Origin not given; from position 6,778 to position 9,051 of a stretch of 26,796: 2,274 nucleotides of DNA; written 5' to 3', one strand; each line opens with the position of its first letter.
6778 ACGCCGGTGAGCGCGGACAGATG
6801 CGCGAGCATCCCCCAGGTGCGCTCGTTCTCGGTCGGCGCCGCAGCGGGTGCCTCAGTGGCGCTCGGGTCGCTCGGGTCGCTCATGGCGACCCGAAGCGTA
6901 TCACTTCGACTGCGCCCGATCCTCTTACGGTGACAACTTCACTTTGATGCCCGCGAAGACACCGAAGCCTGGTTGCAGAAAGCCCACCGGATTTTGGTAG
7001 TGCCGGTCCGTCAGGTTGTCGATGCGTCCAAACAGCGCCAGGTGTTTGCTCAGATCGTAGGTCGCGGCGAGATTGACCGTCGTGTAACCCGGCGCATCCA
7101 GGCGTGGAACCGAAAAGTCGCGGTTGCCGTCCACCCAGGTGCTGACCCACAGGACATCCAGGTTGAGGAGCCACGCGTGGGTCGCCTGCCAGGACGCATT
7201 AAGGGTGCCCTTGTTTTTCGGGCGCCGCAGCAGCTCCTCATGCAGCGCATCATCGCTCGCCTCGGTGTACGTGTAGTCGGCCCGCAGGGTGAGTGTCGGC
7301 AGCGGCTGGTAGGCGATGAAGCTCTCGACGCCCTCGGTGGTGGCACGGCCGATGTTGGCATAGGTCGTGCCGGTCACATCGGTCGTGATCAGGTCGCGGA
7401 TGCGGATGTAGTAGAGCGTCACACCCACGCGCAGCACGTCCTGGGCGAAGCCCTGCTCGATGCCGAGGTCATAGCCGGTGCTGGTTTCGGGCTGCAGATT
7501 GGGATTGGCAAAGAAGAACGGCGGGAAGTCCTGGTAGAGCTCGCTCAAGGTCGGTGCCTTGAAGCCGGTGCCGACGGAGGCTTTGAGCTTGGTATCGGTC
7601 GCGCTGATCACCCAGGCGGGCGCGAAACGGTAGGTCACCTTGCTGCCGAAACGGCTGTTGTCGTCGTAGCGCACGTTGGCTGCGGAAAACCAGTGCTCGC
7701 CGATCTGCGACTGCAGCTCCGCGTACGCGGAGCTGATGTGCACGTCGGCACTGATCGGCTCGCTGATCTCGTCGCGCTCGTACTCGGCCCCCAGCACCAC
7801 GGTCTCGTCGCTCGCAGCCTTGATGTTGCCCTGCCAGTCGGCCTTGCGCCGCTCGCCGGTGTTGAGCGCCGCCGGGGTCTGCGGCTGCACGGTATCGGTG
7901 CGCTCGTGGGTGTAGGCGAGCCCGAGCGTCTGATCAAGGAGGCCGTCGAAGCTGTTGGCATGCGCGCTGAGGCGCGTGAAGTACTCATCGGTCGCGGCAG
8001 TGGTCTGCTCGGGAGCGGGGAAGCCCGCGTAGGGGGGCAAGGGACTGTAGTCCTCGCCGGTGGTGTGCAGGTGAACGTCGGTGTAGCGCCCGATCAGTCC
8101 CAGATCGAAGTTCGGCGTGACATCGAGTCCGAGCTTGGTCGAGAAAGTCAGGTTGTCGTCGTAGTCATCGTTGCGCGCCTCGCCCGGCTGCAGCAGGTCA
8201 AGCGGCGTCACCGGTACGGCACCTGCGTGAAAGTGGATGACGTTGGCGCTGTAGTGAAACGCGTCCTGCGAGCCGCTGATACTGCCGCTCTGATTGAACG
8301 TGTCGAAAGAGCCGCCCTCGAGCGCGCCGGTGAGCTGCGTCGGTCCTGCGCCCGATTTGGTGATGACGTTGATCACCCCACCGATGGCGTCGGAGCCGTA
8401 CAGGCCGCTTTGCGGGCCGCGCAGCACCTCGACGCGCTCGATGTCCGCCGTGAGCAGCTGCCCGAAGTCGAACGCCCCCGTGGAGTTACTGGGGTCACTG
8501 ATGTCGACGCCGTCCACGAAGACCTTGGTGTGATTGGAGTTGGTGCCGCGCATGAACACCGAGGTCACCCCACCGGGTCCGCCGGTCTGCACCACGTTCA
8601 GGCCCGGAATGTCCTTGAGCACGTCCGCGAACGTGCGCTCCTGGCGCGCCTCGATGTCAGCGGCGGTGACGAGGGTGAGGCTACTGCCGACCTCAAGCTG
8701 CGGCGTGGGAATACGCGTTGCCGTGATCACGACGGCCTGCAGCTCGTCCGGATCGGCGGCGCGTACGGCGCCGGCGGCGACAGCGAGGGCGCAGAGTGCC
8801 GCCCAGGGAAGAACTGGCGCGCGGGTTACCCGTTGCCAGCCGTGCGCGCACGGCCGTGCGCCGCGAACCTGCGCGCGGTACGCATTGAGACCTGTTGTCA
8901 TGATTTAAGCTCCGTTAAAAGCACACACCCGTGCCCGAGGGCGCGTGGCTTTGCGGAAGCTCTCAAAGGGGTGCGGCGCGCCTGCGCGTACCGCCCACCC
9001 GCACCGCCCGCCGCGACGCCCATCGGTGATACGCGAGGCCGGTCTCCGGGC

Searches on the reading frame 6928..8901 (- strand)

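Call 59: search_protein_families(library=pfam, proteins=[window:6928-8901:-], max_evalue=0.001)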
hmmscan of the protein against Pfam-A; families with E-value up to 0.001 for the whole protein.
window:6928-8901:- (658 aa): 3 families
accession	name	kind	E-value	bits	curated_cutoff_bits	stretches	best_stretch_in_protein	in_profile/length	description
PF00593.30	TonB_dep_Rec_b-barrel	-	1.6e-48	167.1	27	1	225-630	38-436/436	TonB dependent receptor-like, beta-barrel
PF07715.20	Plug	-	9.3e-29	100.5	23.9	1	68-176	2-107/107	TonB-dependent Receptor Plug Domain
PF14905.12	OMP_b-brl_3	-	5e-08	32.8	27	1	463-594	207-343/408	Outer membrane protein beta-barrel family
